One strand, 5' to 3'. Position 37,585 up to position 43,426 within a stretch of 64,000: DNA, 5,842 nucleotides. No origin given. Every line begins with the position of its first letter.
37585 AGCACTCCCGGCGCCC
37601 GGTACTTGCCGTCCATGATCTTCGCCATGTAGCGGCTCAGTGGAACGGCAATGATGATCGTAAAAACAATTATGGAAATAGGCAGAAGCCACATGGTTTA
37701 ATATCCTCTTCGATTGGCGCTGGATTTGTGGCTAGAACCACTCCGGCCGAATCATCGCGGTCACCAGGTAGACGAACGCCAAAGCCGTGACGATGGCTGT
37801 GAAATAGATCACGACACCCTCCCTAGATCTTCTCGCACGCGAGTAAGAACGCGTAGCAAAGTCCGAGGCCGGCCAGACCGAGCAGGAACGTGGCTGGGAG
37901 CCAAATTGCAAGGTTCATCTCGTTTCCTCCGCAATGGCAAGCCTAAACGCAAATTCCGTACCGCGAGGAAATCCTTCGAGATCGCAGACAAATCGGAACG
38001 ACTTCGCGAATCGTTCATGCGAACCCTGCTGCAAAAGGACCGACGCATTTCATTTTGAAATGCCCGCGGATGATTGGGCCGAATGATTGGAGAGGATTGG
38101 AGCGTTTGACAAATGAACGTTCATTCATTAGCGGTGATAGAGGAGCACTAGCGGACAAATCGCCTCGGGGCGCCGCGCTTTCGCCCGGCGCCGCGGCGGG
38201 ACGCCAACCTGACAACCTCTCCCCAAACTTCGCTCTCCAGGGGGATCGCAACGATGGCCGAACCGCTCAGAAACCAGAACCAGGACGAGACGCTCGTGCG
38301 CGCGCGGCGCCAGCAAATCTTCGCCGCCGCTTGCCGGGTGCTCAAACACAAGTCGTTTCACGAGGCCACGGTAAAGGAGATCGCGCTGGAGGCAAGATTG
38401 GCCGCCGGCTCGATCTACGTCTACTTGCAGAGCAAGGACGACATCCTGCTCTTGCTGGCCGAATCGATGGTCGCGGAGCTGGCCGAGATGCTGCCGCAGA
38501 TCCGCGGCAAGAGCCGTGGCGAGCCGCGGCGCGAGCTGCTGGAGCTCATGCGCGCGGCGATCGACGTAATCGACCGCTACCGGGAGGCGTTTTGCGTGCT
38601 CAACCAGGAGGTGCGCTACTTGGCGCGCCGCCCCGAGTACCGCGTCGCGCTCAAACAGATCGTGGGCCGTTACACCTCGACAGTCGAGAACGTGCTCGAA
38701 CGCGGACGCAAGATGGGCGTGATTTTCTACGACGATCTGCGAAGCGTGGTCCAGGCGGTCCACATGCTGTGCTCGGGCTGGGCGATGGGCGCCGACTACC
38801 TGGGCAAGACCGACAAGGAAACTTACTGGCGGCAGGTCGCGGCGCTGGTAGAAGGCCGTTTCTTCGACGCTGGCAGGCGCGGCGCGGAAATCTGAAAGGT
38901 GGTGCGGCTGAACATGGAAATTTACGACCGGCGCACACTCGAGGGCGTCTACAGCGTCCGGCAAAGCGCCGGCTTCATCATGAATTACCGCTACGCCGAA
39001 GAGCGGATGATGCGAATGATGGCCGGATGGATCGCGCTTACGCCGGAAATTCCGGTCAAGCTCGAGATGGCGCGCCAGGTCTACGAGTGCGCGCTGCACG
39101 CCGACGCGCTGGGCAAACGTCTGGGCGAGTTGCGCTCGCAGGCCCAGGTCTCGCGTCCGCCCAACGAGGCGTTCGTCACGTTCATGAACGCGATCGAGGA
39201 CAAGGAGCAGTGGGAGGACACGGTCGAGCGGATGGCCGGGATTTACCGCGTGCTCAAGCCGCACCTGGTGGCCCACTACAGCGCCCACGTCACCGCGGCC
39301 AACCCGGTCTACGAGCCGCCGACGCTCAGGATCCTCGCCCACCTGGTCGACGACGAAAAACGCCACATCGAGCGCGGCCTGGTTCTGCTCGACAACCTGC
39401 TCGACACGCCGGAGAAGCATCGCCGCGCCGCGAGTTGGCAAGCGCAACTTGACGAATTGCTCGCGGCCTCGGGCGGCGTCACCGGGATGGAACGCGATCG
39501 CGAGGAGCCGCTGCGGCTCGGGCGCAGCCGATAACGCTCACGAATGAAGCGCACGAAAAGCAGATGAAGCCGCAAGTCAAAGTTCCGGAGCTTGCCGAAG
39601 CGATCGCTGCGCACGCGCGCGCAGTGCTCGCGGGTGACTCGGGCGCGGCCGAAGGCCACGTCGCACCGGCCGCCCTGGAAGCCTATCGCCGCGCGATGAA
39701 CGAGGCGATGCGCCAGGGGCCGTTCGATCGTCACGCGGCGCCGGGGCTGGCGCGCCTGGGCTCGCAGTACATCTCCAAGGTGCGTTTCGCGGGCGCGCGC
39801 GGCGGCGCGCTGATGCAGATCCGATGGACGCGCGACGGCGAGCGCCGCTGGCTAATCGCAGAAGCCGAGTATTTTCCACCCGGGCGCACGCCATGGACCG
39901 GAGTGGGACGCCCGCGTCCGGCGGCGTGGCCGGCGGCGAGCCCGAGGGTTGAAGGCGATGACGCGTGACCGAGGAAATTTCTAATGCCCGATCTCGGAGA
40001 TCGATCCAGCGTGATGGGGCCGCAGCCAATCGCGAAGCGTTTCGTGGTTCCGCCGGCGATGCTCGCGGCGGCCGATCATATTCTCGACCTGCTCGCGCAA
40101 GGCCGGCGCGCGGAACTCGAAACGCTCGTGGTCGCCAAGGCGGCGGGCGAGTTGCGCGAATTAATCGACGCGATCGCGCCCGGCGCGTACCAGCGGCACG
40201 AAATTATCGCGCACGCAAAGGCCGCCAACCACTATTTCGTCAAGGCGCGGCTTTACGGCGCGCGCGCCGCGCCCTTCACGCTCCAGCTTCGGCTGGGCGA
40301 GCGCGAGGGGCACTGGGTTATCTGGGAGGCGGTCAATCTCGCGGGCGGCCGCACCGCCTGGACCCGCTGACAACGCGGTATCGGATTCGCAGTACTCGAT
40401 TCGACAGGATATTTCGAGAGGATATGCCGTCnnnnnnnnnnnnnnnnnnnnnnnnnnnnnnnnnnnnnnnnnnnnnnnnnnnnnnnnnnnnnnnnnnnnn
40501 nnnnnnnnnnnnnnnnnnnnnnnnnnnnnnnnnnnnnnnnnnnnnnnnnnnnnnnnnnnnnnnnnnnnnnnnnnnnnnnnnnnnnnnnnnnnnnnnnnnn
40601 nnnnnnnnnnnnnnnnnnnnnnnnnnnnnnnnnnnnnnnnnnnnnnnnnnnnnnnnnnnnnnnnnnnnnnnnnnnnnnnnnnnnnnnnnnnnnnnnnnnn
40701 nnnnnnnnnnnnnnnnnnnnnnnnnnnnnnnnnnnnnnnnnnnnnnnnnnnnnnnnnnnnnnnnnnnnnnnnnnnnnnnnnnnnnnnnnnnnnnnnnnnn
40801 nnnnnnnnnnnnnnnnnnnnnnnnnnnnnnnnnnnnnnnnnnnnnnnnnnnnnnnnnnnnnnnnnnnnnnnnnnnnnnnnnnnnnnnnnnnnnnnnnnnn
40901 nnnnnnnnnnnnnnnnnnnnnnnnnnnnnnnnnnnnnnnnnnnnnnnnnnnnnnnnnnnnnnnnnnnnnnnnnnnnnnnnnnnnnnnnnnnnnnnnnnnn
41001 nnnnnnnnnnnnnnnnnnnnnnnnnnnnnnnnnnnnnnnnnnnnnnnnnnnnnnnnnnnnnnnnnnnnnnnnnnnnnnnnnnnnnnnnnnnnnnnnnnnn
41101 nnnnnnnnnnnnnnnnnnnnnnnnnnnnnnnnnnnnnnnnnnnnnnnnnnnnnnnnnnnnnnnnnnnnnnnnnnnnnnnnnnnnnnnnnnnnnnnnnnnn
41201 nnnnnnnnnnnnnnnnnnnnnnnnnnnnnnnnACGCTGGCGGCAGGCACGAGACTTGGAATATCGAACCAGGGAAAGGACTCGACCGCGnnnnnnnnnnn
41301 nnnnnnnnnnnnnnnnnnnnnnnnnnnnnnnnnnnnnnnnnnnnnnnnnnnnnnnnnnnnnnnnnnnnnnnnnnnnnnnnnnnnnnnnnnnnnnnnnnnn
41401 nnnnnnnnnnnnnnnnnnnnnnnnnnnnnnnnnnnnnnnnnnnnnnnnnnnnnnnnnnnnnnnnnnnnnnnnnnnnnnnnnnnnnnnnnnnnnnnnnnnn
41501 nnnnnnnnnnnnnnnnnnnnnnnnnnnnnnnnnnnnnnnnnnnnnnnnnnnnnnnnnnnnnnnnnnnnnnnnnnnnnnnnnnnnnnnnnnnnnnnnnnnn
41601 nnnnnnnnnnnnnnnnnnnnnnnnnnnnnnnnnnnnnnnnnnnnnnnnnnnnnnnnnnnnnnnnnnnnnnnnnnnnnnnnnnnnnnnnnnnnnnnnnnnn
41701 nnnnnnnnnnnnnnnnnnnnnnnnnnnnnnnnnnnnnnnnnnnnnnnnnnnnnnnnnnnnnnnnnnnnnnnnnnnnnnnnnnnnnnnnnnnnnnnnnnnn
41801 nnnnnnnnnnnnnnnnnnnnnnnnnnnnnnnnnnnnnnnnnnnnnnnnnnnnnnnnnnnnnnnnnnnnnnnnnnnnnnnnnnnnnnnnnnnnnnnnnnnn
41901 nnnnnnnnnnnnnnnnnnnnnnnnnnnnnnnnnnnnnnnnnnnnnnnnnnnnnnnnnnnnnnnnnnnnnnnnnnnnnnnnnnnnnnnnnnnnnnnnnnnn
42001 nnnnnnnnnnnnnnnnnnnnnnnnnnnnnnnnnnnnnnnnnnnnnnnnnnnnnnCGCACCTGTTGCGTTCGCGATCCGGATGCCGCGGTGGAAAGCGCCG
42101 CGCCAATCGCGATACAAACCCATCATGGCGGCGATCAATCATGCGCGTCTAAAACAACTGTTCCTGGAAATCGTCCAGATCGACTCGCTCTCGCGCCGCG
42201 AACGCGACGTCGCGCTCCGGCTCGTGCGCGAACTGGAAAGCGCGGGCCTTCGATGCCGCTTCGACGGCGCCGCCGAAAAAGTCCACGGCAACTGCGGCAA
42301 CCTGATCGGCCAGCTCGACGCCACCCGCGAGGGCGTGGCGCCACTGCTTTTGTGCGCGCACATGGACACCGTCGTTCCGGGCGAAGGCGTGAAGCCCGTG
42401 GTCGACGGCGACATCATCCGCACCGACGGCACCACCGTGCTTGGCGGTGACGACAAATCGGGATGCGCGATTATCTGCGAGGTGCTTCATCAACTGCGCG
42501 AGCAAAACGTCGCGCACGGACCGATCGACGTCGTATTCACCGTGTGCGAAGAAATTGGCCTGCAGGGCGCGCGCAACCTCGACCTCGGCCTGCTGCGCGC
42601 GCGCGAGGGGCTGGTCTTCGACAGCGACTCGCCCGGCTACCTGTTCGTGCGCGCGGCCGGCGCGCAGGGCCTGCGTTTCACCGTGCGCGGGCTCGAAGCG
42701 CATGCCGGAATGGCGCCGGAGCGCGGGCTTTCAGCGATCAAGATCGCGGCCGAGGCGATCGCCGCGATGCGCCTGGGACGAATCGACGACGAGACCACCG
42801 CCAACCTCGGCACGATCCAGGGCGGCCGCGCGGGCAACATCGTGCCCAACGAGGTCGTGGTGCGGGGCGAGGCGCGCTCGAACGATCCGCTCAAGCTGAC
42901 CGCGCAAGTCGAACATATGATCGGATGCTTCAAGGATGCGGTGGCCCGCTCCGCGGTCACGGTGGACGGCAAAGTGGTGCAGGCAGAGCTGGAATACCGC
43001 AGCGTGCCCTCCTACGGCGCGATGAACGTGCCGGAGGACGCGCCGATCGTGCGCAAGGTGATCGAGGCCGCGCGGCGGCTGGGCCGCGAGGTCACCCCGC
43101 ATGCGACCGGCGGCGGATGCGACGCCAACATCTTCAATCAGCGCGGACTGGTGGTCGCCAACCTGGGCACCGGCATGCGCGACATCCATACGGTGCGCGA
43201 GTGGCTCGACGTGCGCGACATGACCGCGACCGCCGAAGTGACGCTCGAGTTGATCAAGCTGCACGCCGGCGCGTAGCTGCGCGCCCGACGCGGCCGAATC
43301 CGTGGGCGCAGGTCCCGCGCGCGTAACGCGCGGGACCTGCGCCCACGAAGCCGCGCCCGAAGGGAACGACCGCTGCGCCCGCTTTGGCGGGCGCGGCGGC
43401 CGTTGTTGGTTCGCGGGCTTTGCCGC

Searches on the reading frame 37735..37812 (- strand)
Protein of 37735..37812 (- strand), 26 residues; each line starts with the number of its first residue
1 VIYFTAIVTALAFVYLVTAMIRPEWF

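Call 75: search_protein_families(library=ncbifam, proteins=[window:37735-37812:-], max_evalue=0.01)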
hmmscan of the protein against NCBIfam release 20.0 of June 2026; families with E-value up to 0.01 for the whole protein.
seq(26 aa): 1 family
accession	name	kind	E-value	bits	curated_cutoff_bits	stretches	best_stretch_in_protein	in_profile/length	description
TIGR02115.1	potass_kdpF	equivalog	0.0005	20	26.85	1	6-26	4-24/24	K(+)-transporting ATPase subunit F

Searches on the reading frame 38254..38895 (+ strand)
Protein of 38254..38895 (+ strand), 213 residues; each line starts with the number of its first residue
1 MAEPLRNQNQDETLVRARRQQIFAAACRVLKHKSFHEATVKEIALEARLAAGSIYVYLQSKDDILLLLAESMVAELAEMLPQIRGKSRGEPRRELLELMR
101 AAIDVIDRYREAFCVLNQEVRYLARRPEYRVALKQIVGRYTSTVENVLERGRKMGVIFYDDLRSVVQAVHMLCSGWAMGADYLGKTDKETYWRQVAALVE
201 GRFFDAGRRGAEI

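Call 7: search_protein_families(library=pfam, proteins=[window:38254-38895:+], max_evalue=0.01)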
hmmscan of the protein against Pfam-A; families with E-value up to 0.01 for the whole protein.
window:38254-38895:+ (213 aa): 3 families
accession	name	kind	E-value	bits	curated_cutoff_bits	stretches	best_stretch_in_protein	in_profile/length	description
PF00440.29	TetR_N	-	6.2e-10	39.2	24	1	22-66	1-45/47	Bacterial regulatory proteins, tetR family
PF17932.6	TetR_C_24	-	1.1e-05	26.1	26.4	1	91-176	4-87/114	Tetracyclin repressor-like, C-terminal domain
PF17938.6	TetR_C_29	-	0.00056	20.5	26.2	1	91-173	1-84/119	Tetracyclin repressor-like, C-terminal domain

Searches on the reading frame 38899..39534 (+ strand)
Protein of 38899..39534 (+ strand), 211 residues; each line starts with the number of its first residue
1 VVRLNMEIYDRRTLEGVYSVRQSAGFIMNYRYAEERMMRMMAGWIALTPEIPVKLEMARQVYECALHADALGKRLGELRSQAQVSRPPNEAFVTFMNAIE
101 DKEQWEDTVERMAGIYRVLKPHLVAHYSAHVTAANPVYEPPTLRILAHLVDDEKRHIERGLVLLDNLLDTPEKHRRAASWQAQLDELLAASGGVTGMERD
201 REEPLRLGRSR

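Call 7: search_protein_families(library=pfam, proteins=[window:38899-39534:+], max_evalue=0.01)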
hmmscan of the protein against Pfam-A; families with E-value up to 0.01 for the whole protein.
window:38899-39534:+ (211 aa): 0 families

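Call 75: search_protein_families(library=ncbifam, proteins=[window:38899-39534:+], max_evalue=0.01)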
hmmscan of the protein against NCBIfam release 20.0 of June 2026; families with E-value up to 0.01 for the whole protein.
window:38899-39534:+ (211 aa): 1 family
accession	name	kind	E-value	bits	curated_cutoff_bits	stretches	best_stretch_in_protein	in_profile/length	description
NF058679.1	EncB_fam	subfamily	0.00034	20.6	90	1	124-205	36-112/117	encapsulin nanocompartment ferritin-likeEncB family encapsulin nanocompartment ferritin-like cargo protein cargo protein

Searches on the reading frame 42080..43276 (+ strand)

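Call 79: search_protein_families(library=pfam, proteins=[window:42080-43276:+], max_evalue=0.001)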
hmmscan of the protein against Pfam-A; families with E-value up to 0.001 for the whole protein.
window:42080-43276:+ (398 aa): 4 families
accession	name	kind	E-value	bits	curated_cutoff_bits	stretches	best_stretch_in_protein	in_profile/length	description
PF01546.33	Peptidase_M20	-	1.8e-19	70.9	24.6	1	90-393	1-205/206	Peptidase family M20/M25/M40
PF07687.19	M20_dimer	-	7.9e-15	55.2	21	1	194-284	5-99/107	Peptidase dimerisation domain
PF05343.19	Peptidase_M42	-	3.1e-14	53.2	23.2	1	124-167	134-176/292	M42 glutamyl aminopeptidase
PF04389.22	Peptidase_M28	-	3.4e-09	37.1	21.3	1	74-167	1-76/193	Peptidase family M28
